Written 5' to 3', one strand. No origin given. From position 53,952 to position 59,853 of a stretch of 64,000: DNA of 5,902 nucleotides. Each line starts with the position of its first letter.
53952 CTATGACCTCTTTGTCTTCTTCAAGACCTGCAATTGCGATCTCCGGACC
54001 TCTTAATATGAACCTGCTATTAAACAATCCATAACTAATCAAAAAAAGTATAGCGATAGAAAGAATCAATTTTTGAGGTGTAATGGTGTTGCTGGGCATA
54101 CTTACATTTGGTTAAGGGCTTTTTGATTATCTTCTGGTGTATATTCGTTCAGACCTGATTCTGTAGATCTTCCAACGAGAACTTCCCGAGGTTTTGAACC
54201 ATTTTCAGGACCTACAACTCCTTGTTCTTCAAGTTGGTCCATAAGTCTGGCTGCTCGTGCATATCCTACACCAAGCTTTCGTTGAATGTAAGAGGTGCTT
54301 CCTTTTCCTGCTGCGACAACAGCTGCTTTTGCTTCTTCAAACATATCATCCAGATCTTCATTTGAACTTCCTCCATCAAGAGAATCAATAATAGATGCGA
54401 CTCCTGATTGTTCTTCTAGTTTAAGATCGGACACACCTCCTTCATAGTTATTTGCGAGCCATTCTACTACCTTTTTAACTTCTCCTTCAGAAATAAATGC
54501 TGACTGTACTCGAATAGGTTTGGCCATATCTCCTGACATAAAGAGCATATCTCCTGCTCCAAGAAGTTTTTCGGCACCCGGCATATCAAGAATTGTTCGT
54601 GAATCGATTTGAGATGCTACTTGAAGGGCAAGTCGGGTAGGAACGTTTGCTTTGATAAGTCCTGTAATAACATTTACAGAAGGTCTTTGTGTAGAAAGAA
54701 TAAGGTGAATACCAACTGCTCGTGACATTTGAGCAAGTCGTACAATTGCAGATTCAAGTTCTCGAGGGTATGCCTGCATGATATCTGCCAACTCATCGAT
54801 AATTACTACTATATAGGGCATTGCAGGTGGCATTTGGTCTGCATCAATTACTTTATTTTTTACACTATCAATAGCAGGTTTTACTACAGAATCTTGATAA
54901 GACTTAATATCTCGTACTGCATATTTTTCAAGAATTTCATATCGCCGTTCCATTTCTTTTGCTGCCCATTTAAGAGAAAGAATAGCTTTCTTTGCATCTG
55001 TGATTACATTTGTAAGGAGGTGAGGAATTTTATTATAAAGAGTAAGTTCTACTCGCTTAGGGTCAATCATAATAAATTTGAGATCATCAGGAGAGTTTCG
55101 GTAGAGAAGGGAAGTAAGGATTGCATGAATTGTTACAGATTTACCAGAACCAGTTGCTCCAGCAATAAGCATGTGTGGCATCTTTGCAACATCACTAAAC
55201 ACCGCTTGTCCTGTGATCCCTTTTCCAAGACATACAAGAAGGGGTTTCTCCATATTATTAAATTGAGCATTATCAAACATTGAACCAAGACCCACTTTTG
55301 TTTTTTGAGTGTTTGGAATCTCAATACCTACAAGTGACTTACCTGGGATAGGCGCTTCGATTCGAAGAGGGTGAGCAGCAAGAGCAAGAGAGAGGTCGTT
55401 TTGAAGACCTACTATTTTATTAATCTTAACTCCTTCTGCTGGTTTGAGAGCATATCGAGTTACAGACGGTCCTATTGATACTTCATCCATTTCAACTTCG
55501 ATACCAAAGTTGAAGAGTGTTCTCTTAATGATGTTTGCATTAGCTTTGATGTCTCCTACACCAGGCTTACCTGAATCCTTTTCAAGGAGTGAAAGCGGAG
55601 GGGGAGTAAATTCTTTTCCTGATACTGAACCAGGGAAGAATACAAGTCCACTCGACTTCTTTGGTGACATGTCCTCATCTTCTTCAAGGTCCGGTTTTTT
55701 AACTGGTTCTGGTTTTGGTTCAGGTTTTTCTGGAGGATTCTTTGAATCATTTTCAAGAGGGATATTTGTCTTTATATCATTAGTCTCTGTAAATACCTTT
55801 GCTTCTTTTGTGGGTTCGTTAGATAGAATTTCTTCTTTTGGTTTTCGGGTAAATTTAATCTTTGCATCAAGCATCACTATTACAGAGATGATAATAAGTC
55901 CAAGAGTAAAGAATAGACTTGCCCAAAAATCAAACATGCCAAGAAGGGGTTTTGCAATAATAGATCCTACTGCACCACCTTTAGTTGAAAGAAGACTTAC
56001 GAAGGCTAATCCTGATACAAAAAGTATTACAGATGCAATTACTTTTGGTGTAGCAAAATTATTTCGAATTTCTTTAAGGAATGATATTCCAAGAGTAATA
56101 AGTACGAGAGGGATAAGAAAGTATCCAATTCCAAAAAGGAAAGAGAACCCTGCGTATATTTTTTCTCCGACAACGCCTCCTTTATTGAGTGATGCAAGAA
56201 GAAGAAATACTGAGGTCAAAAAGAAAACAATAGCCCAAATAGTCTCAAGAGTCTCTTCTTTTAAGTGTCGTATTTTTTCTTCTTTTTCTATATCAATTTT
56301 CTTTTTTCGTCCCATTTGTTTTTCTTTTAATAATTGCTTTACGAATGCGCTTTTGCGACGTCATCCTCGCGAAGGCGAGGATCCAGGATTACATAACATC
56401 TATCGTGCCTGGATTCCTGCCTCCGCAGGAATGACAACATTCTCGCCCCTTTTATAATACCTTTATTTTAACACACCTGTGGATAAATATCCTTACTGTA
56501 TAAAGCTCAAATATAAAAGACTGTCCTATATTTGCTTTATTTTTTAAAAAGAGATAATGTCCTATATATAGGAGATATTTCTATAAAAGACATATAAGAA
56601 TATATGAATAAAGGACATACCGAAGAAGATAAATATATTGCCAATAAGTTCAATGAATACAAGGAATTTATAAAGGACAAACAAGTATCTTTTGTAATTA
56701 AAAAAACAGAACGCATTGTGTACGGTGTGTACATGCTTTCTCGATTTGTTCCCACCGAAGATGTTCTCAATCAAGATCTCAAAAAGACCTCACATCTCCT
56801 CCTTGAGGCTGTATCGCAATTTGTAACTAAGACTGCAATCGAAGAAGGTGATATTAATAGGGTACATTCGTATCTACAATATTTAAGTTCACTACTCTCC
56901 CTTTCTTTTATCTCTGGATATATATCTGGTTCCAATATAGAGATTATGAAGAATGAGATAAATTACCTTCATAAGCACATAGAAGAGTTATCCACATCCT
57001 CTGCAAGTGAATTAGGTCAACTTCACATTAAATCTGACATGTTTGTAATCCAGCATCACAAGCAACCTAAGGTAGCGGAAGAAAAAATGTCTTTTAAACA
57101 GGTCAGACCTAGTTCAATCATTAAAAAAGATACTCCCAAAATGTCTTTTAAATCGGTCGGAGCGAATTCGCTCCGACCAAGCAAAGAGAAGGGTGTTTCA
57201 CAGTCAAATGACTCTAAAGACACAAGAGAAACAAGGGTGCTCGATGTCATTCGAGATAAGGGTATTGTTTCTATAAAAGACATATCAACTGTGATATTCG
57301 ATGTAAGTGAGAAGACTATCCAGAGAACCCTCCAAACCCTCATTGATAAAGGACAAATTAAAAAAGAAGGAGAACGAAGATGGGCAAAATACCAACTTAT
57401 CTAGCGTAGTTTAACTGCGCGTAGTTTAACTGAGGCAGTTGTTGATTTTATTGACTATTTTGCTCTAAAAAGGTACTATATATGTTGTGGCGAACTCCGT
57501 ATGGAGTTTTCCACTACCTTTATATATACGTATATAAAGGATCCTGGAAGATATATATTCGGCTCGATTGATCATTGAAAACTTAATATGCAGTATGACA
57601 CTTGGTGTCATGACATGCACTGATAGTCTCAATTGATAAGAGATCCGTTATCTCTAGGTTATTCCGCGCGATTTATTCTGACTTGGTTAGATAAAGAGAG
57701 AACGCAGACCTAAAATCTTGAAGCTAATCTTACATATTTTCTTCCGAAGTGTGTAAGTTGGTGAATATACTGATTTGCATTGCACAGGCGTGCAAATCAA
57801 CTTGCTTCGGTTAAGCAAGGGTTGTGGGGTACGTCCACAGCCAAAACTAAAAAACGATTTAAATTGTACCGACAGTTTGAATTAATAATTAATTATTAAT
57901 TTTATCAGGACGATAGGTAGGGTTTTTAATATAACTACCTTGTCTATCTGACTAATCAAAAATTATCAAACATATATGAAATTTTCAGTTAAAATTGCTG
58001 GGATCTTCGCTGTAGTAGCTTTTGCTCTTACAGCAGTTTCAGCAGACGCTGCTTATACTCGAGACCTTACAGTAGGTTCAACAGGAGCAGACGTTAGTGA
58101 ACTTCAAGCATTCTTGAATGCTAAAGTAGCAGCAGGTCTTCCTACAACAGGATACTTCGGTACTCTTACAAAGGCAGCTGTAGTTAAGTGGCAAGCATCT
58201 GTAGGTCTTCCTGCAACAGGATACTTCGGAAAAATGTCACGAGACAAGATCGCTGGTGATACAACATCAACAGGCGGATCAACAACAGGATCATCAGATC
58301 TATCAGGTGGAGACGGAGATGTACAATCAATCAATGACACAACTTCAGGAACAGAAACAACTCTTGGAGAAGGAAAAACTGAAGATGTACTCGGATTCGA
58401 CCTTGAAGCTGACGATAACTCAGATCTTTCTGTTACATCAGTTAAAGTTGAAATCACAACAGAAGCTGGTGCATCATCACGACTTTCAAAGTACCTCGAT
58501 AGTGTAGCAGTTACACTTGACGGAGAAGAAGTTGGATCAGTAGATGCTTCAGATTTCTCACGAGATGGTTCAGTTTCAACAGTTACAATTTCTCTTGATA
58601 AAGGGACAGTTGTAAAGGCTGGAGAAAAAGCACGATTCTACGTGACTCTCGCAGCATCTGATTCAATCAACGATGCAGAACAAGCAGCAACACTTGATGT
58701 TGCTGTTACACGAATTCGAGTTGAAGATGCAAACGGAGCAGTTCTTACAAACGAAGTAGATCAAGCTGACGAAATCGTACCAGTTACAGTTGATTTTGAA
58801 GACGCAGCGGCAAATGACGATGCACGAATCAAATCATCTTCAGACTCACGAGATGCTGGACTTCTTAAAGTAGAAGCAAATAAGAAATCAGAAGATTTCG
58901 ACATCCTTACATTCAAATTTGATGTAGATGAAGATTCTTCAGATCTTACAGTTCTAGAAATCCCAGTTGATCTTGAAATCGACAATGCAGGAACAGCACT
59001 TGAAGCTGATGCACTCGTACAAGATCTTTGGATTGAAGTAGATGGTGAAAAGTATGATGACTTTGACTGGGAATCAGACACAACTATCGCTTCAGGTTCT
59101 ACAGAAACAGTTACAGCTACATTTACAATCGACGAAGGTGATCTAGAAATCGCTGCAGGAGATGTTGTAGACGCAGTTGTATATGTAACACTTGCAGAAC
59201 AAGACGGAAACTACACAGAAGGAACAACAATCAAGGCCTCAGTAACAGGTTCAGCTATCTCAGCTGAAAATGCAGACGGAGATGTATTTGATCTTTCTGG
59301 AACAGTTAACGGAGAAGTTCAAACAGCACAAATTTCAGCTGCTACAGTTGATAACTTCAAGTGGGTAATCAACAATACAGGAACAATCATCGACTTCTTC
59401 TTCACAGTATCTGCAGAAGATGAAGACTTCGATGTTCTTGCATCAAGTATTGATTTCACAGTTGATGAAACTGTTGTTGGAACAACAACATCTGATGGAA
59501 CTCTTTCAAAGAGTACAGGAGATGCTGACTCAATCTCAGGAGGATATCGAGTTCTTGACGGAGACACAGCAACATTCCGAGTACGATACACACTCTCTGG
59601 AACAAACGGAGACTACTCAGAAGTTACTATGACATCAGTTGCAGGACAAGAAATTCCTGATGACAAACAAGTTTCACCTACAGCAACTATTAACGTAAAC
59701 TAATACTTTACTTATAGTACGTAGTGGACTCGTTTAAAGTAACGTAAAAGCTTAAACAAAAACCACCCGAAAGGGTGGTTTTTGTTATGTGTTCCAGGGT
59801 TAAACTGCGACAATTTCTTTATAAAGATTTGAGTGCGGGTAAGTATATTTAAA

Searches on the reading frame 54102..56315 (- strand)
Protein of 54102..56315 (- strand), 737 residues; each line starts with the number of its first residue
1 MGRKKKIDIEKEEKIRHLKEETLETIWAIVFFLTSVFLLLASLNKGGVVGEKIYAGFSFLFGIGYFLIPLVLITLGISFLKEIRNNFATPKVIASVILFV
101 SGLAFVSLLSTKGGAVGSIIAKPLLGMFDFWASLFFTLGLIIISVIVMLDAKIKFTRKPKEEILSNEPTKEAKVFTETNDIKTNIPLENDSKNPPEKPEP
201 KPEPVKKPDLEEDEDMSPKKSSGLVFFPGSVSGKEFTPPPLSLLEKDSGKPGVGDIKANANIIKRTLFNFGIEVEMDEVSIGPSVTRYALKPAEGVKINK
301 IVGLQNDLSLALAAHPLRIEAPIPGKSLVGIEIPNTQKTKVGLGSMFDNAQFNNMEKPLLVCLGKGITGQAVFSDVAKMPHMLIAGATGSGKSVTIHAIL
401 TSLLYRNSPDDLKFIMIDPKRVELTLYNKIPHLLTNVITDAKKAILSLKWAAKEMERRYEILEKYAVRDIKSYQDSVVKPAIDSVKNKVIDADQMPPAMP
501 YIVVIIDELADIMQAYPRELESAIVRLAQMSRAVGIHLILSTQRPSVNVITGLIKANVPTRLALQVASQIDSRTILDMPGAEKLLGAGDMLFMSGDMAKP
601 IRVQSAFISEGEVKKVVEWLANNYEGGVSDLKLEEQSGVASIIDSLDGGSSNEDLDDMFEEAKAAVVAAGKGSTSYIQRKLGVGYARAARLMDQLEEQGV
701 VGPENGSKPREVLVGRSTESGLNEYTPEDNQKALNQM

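Call 21: search_protein_families(library=pfam, proteins=[window:54102-56315:-], max_evalue=0.00001)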
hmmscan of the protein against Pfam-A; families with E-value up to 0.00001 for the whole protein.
window:54102-56315:- (737 aa): 3 families
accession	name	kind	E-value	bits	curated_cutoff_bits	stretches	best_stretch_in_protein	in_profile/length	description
PF01580.24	FtsK_SpoIIIE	-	4.2e-62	209.9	24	1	346-547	5-221/221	FtsK/SpoIIIE family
PF09397.16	FtsK_gamma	-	1.3e-27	95.8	30.6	1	654-714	2-62/63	Ftsk gamma domain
PF17854.6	FtsK_alpha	-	5.2e-27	94.4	22.9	1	239-335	2-101/101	FtsK alpha domain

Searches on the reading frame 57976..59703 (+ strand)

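Call 21: search_protein_families(library=pfam, proteins=[window:57976-59703:+], max_evalue=0.00001)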
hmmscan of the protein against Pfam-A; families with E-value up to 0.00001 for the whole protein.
window:57976-59703:+ (575 aa): 1 family
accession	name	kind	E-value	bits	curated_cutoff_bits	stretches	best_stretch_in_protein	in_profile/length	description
PF01471.23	PG_binding_1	-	9.6e-10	38.9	23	1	36-86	1-51/57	Putative peptidoglycan binding domain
